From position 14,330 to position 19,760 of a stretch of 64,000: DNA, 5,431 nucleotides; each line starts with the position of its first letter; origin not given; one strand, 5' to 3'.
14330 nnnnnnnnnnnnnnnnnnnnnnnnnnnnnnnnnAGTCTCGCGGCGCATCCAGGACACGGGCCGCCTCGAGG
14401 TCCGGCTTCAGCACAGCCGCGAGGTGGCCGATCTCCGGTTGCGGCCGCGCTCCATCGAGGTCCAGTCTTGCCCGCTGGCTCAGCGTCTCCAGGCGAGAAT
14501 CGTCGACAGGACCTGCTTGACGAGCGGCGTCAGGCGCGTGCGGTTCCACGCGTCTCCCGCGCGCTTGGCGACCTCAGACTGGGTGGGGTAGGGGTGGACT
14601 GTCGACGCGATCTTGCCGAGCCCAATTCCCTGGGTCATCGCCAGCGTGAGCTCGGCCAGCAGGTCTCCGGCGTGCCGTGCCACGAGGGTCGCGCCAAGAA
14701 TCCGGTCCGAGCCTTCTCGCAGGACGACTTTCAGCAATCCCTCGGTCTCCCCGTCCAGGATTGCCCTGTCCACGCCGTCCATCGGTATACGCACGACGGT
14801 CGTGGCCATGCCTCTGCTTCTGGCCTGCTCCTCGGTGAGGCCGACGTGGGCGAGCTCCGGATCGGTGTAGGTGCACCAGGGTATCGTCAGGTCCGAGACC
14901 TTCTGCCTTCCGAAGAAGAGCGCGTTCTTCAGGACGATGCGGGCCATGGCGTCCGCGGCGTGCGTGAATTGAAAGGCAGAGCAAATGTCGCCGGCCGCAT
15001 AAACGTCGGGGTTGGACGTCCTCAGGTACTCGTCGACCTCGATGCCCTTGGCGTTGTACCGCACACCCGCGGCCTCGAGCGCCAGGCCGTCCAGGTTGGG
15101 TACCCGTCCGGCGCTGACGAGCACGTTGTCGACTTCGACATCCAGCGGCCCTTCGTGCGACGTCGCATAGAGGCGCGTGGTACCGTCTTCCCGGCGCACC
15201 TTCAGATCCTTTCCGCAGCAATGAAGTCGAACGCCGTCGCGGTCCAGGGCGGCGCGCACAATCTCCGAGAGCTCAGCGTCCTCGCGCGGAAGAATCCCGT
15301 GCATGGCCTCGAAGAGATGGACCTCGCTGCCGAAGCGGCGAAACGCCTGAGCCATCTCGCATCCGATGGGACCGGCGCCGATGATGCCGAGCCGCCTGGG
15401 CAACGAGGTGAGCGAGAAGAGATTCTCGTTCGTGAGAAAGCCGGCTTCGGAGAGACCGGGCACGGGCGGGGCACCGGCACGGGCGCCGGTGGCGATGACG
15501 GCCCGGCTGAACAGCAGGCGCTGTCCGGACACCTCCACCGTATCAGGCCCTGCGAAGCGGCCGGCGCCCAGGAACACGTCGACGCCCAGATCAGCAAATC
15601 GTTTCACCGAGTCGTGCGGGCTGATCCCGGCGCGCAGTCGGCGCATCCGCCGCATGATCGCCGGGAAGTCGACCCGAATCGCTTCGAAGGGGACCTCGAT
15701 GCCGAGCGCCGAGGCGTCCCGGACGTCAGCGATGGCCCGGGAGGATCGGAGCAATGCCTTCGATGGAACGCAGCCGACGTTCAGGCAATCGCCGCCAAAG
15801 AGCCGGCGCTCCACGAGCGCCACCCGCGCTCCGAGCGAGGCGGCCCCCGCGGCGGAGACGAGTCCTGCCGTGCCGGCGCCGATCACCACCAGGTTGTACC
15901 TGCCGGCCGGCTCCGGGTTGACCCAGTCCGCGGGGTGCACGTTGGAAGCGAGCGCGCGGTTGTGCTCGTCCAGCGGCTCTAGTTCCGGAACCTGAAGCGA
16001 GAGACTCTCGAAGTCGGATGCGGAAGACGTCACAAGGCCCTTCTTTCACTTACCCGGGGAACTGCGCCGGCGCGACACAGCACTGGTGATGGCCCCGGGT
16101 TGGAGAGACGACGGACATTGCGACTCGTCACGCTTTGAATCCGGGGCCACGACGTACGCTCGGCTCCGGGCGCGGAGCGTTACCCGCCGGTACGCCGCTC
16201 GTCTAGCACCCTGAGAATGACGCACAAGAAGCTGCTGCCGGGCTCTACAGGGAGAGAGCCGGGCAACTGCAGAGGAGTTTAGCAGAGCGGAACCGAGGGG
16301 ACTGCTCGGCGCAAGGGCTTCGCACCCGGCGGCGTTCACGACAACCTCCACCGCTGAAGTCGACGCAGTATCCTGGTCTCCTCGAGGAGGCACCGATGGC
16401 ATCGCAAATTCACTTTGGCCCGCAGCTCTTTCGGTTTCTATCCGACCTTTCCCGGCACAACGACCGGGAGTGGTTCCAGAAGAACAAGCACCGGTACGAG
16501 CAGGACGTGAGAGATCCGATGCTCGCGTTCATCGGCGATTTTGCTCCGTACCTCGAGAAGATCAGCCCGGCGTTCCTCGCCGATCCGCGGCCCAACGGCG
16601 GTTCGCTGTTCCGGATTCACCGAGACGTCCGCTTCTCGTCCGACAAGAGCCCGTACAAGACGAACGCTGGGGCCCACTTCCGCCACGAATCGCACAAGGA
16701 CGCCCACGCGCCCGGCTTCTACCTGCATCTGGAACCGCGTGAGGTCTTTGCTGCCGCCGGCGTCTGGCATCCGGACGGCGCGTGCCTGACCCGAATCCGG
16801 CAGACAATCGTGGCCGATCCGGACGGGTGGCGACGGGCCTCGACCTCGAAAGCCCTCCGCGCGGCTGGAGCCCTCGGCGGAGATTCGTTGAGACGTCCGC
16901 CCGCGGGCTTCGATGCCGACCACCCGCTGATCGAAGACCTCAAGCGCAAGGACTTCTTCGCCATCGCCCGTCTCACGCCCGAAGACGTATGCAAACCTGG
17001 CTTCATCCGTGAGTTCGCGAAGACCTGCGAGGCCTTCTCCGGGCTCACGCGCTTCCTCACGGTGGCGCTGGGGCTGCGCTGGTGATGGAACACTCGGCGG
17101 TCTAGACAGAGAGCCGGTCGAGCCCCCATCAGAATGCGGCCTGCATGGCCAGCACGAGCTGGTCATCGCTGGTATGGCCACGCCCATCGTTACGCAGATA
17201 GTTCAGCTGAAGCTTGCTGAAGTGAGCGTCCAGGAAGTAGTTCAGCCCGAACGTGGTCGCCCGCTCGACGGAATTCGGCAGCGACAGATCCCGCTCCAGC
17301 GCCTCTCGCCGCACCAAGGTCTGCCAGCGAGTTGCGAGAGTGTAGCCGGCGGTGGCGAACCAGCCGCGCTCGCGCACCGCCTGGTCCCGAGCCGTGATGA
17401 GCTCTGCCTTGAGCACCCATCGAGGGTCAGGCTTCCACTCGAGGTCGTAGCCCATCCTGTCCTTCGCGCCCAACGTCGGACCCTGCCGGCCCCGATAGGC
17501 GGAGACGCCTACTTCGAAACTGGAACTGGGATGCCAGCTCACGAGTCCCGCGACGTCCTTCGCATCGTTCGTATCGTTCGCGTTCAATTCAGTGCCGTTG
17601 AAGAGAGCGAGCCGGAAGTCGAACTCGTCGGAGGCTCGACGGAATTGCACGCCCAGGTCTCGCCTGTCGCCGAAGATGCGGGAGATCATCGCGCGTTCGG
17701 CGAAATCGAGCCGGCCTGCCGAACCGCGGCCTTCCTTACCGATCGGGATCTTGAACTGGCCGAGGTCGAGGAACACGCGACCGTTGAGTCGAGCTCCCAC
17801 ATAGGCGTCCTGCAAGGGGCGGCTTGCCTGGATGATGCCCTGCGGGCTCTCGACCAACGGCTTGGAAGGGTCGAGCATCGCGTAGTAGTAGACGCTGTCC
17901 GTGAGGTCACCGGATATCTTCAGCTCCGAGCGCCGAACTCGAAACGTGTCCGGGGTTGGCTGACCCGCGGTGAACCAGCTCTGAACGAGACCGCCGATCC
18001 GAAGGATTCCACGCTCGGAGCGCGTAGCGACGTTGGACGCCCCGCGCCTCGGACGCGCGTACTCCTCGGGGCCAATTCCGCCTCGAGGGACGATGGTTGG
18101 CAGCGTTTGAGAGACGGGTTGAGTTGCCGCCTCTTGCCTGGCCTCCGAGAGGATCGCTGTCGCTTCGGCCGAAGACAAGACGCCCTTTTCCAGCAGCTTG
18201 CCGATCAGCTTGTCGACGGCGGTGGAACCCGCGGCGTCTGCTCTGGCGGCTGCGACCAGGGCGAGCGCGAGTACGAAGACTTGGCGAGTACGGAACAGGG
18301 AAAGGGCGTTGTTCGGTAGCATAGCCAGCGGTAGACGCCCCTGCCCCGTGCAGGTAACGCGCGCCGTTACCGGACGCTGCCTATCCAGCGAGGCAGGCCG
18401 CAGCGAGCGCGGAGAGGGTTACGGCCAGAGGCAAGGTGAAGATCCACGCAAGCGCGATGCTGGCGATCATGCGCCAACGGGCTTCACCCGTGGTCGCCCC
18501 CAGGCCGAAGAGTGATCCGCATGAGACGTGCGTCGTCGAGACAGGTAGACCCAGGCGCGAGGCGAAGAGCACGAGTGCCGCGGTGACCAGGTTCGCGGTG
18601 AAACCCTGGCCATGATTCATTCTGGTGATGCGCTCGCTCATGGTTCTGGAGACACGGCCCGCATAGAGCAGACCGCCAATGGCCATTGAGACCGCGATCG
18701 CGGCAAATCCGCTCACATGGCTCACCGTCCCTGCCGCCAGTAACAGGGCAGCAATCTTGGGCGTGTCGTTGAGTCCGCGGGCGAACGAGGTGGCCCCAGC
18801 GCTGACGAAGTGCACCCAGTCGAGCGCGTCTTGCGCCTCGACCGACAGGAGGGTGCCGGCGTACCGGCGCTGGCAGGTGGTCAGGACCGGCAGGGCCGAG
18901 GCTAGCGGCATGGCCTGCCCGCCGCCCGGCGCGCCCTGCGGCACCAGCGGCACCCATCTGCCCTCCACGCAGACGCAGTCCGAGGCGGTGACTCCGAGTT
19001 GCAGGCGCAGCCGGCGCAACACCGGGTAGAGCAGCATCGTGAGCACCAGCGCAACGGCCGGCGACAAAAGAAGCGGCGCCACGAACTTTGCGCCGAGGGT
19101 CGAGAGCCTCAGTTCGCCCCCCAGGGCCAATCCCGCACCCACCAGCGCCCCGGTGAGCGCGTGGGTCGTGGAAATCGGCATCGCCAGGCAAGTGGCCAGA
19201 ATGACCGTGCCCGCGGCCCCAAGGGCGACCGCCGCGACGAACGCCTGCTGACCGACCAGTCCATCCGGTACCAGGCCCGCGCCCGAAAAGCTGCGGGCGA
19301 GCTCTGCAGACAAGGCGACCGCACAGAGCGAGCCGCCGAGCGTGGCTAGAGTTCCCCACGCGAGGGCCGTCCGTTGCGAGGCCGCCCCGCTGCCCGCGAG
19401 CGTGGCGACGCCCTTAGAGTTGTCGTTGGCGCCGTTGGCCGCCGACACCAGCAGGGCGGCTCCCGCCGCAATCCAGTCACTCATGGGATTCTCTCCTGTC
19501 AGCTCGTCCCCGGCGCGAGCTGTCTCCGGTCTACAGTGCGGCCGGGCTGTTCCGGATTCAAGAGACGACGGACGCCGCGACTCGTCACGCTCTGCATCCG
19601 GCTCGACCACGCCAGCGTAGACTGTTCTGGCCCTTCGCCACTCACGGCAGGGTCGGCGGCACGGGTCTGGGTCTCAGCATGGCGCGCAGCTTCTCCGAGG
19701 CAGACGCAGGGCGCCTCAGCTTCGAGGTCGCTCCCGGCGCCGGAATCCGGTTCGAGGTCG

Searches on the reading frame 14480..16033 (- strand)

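Call 24: search_protein_families(library=pfam, proteins=[window:14480-16033:-], max_evalue=0.001)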
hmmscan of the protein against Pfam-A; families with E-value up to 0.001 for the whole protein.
window:14480-16033:- (517 aa): 12 families
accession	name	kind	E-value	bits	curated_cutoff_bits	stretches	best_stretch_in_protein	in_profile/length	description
PF07992.20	Pyr_redox_2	-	2.2e-61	208.3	26.1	1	46-363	1-290/291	Pyridine nucleotide-disulphide oxidoreductase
PF02852.28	Pyr_redox_dim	-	6.5e-30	104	25.3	1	384-491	1-108/110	Pyridine nucleotide-disulphide oxidoreductase, dimerisation domain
PF00070.33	Pyr_redox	-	1.6e-19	70.7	22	1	214-272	1-59/82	Pyridine nucleotide-disulphide oxidoreductase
PF01134.28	GIDA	-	2.5e-09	37.1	22.1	1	48-106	2-58/391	Glucose inhibited division protein A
PF13450.12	NAD_binding_8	-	3.1e-06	27.8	21.9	0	50-83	1-35/68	NAD(P)-binding Rossmann-like domain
PF03486.20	HI0933_like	-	6.1e-06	26.3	50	0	47-76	2-31/244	HI0933-like protein Rossmann domain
PF00890.30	FAD_binding_2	-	1.3e-05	25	20.4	0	48-76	2-30/414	FAD binding domain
PF01262.27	AlaDh_PNT_C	-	2.6e-05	24.2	23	0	47-77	30-60/214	Alanine dehydrogenase/PNT, C-terminal domain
PF02737.24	3HCDH_N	-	4.1e-05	24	22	0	215-260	2-47/180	3-hydroxyacyl-CoA dehydrogenase, NAD binding domain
PF12831.13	FAD_oxidored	-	4.8e-05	23.3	27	1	48-81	2-35/416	FAD dependent oxidoreductase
PF02826.25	2-Hacid_dh_C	-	0.00013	21.9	25.1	0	213-244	37-68/178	D-isomer specific 2-hydroxyacid dehydrogenase, NAD binding domain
PF01266.30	DAO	-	0.0006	19.9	27.9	1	48-80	2-35/353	FAD dependent oxidoreductase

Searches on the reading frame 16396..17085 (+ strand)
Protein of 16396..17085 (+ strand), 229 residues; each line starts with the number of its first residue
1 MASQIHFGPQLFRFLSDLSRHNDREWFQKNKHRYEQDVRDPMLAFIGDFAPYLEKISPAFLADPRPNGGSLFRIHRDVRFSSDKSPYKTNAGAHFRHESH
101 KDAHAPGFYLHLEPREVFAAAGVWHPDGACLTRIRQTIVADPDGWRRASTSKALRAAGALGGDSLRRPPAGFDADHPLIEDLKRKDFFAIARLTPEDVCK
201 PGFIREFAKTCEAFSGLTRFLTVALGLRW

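Call 24: search_protein_families(library=pfam, proteins=[window:16396-17085:+], max_evalue=0.001)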
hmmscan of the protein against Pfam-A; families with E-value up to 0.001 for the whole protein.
window:16396-17085:+ (229 aa): 1 family
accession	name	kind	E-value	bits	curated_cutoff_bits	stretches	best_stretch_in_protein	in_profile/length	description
PF09365.15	DUF2461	-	3.8e-64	216.9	22.8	1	11-220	2-208/208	Conserved hypothetical protein (DUF2461)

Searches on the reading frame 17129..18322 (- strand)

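Call 24: search_protein_families(library=pfam, proteins=[window:17129-18322:-], max_evalue=0.001)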
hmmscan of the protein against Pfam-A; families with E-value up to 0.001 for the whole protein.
window:17129-18322:- (397 aa): 2 families
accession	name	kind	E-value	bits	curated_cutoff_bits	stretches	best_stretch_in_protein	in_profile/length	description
PF07396.17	Porin_O_P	-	6.3e-18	65.6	20.9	1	126-281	26-185/370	Phosphate-selective porin O and P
PF07642.17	BBP2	-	9e-08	32.2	26.2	1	166-328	80-250/339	Putative beta-barrel porin-2, OmpL-like. bbp2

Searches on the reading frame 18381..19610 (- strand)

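Call 24: search_protein_families(library=pfam, proteins=[window:18381-19610:-], max_evalue=0.001)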
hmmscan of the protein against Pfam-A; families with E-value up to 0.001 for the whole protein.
window:18381-19610:- (409 aa): 1 family
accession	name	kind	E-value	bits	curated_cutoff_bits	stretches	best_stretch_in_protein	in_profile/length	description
PF01384.25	PHO4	-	3.7e-60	204.2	33.7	1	59-400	1-350/350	Phosphate transporter family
